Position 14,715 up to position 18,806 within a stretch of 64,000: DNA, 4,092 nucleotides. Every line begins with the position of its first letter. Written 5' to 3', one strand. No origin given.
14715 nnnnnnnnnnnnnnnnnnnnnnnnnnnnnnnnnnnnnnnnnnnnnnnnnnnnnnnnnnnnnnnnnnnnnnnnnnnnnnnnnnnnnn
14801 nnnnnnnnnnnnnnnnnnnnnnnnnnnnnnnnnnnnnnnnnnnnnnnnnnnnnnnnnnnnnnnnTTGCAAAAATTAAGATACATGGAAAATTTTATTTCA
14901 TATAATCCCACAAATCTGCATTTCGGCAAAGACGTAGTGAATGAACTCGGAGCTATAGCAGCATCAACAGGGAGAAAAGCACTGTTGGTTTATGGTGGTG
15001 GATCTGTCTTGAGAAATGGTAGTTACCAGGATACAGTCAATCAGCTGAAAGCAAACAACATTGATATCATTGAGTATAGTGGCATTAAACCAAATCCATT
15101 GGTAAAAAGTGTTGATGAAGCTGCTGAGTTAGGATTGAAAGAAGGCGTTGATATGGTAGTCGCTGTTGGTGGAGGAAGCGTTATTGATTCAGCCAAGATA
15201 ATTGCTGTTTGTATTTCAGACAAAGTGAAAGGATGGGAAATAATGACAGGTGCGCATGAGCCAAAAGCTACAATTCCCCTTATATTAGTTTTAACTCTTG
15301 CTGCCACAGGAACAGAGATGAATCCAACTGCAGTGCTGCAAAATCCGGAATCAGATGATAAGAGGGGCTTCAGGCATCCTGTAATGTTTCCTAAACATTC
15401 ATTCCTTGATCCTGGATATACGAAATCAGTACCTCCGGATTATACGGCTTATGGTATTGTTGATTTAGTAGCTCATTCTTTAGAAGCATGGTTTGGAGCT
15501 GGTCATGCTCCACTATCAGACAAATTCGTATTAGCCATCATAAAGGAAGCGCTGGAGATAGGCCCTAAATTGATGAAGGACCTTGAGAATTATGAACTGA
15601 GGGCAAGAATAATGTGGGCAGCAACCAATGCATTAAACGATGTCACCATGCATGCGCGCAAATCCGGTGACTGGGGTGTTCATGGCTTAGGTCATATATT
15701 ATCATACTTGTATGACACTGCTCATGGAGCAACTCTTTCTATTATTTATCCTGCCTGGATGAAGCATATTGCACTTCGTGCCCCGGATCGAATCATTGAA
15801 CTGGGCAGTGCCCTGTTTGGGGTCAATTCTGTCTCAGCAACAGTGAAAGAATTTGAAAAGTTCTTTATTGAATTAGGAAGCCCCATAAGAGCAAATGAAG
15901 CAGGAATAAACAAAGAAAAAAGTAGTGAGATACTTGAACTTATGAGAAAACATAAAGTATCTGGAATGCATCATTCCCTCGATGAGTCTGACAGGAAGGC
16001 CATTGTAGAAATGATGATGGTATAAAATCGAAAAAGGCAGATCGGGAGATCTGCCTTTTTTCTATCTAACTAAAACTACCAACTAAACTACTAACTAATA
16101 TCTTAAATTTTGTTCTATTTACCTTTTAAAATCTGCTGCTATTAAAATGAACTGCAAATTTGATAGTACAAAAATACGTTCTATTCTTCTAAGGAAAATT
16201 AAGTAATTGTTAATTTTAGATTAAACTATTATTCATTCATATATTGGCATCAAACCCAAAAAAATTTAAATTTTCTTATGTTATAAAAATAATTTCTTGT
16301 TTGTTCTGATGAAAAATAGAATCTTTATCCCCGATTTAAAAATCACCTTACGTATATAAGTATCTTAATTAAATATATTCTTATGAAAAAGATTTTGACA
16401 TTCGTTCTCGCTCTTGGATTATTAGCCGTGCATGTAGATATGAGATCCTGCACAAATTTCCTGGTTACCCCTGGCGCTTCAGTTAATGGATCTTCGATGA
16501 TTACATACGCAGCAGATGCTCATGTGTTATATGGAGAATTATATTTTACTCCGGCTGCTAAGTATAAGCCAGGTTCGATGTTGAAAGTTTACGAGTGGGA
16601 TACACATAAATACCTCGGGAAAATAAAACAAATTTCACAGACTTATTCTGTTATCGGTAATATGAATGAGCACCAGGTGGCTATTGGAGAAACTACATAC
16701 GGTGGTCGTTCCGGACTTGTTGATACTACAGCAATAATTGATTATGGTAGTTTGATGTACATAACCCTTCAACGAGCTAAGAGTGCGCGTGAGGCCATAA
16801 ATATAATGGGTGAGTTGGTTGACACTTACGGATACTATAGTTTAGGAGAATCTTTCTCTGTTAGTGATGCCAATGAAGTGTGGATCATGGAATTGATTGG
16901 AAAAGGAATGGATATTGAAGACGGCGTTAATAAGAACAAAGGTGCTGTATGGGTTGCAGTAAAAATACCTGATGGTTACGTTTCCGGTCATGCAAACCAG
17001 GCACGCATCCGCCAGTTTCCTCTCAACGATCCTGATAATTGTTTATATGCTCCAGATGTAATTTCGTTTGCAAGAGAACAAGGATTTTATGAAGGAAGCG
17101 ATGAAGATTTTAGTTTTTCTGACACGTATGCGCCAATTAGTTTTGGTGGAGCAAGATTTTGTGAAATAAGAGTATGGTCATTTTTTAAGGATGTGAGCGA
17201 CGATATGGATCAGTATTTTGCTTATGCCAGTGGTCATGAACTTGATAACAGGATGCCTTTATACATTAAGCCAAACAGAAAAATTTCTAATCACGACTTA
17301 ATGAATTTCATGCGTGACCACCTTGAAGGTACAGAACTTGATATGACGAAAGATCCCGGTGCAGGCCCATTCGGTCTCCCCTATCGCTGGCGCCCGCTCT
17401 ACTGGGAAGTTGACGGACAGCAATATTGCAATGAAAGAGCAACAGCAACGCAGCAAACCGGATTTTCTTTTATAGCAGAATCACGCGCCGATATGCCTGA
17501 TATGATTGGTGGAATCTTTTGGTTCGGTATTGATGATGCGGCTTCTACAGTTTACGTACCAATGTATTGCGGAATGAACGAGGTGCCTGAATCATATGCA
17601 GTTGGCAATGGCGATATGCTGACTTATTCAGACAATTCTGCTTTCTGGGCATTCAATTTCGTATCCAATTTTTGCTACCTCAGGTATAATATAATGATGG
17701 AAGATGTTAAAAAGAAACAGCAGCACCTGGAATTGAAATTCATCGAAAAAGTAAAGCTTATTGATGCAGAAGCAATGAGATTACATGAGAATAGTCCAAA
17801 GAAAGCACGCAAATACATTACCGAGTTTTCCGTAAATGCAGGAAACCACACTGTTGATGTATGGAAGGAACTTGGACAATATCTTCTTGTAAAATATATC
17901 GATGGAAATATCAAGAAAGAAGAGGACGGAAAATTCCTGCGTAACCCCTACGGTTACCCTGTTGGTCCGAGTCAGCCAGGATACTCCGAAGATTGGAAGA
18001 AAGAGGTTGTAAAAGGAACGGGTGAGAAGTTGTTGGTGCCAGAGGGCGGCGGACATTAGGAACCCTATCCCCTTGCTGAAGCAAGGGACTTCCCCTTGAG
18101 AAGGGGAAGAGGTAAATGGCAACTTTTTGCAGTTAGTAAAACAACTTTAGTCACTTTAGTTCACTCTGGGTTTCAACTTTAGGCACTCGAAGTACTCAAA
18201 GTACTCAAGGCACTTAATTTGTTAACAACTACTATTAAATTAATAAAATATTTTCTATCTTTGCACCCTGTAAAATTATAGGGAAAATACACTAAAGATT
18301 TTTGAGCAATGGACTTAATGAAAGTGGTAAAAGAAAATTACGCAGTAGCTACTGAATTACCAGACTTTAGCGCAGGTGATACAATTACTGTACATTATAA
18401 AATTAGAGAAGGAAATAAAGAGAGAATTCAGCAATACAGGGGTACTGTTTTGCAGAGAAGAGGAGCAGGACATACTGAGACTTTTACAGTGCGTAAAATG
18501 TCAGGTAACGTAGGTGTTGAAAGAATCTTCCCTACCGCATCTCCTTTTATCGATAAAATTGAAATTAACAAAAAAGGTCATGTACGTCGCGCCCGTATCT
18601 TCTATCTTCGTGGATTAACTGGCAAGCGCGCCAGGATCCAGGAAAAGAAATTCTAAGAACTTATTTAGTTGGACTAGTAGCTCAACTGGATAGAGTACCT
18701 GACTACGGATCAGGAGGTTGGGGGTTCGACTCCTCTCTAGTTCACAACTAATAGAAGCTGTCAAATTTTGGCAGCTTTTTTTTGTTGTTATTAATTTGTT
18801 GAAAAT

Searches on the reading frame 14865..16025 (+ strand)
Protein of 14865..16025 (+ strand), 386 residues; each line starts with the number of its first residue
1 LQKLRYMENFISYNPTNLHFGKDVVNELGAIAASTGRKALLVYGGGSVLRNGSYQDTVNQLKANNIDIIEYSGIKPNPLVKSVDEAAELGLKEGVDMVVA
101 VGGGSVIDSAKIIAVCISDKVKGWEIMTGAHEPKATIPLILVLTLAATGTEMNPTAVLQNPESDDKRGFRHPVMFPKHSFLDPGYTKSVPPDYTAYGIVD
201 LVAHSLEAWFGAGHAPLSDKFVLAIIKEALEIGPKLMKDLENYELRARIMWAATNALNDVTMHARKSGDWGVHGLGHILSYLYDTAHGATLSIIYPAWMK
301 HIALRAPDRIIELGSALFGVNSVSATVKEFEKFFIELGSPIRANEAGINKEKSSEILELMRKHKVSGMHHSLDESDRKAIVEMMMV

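Call 11: search_protein_families(library=pfam, proteins=[window:14865-16025:+], max_evalue=0.001)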
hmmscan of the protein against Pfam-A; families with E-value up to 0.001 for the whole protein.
window:14865-16025:+ (386 aa): 3 families
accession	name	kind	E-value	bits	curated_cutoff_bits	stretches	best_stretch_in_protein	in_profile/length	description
PF00465.25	Fe-ADH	-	1.7e-44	151.8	31.3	1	15-183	1-168/168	Iron-containing alcohol dehydrogenase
PF25137.1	ADH_Fe_C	-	1.1e-23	84.4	27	1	194-360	1-168/194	Fe-containing alcohol dehydrogenase family, C-terminal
PF13685.12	Fe-ADH_2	-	1.7e-07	31.8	28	1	20-115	2-95/149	Iron-containing alcohol dehydrogenase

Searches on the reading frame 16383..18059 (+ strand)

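Call 11: search_protein_families(library=pfam, proteins=[window:16383-18059:+], max_evalue=0.001)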
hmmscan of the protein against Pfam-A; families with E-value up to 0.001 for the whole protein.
window:16383-18059:+ (558 aa): 1 family
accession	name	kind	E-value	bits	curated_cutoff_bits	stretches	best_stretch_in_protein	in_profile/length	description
PF03577.20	Peptidase_C69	-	3e-80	270.6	23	1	57-447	59-401/402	Peptidase family C69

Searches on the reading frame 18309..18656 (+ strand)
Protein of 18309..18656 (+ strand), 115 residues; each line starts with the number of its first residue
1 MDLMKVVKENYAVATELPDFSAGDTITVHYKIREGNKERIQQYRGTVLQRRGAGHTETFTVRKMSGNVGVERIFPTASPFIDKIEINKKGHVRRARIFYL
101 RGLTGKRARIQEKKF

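Call 11: search_protein_families(library=pfam, proteins=[window:18309-18656:+], max_evalue=0.001)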
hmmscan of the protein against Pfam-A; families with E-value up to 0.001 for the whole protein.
window:18309-18656:+ (115 aa): 1 family
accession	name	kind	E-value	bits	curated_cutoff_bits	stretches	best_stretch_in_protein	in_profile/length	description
PF01245.26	Ribosomal_L19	-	4.2e-44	149.5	22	1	4-113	3-111/111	Ribosomal protein L19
